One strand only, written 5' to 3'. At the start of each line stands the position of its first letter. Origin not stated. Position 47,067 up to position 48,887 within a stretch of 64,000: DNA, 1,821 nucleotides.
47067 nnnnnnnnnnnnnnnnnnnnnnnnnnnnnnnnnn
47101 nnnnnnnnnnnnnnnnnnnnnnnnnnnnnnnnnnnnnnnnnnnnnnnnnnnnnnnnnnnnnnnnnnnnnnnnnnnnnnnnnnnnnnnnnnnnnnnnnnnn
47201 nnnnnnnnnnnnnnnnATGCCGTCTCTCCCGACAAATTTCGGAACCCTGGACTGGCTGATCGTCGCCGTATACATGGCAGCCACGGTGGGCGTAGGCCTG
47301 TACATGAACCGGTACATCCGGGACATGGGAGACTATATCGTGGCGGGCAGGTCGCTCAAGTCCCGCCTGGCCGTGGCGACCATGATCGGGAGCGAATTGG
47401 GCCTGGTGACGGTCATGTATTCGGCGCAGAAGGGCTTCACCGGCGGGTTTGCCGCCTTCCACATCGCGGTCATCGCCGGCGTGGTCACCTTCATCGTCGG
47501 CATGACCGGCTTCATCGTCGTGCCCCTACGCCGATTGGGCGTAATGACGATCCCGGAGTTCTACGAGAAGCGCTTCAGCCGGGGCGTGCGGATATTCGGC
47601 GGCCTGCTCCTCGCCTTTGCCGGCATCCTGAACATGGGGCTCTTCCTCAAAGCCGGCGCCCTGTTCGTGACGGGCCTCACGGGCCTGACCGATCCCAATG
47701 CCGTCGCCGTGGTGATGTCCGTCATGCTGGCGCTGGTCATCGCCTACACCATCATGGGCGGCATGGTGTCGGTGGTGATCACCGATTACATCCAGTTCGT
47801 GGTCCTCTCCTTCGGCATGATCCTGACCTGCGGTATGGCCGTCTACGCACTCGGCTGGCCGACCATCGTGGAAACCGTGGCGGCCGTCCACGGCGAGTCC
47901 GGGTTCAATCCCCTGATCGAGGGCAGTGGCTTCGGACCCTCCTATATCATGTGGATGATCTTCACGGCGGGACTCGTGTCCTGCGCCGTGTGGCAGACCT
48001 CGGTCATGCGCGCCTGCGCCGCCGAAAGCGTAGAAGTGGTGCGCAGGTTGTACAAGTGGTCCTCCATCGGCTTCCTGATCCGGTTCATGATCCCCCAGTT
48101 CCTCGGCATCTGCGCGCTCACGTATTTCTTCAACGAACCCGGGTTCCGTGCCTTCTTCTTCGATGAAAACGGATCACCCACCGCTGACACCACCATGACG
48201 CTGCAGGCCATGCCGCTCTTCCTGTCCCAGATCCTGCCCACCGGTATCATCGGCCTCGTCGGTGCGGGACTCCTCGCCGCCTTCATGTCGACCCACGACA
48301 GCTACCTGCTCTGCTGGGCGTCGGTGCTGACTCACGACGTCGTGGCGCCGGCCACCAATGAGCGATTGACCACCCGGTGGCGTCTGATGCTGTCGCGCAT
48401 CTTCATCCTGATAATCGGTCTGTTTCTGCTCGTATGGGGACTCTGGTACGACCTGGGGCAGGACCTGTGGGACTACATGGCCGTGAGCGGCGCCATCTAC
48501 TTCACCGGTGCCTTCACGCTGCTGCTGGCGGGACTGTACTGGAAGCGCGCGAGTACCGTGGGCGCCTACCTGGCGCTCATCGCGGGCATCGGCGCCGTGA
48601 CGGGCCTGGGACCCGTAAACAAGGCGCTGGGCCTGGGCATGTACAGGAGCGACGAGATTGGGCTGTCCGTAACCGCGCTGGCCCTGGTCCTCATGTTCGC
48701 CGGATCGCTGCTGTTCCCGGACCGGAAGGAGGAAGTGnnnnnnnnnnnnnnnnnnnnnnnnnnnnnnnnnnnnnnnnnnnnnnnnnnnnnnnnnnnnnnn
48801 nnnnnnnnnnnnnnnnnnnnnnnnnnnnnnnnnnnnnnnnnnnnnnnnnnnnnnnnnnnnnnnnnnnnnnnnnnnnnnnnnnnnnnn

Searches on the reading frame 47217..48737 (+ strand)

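Call 38: search_protein_families(library=pfam, proteins=[window:47217-48737:+], max_evalue=0.0001)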
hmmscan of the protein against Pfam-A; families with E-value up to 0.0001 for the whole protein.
window:47217-48737:+ (507 aa): 1 family
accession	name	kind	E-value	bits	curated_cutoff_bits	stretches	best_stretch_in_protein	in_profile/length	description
PF00474.23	SSF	-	1.1e-31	110.5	22.8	1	40-457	1-406/406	Sodium:solute symporter family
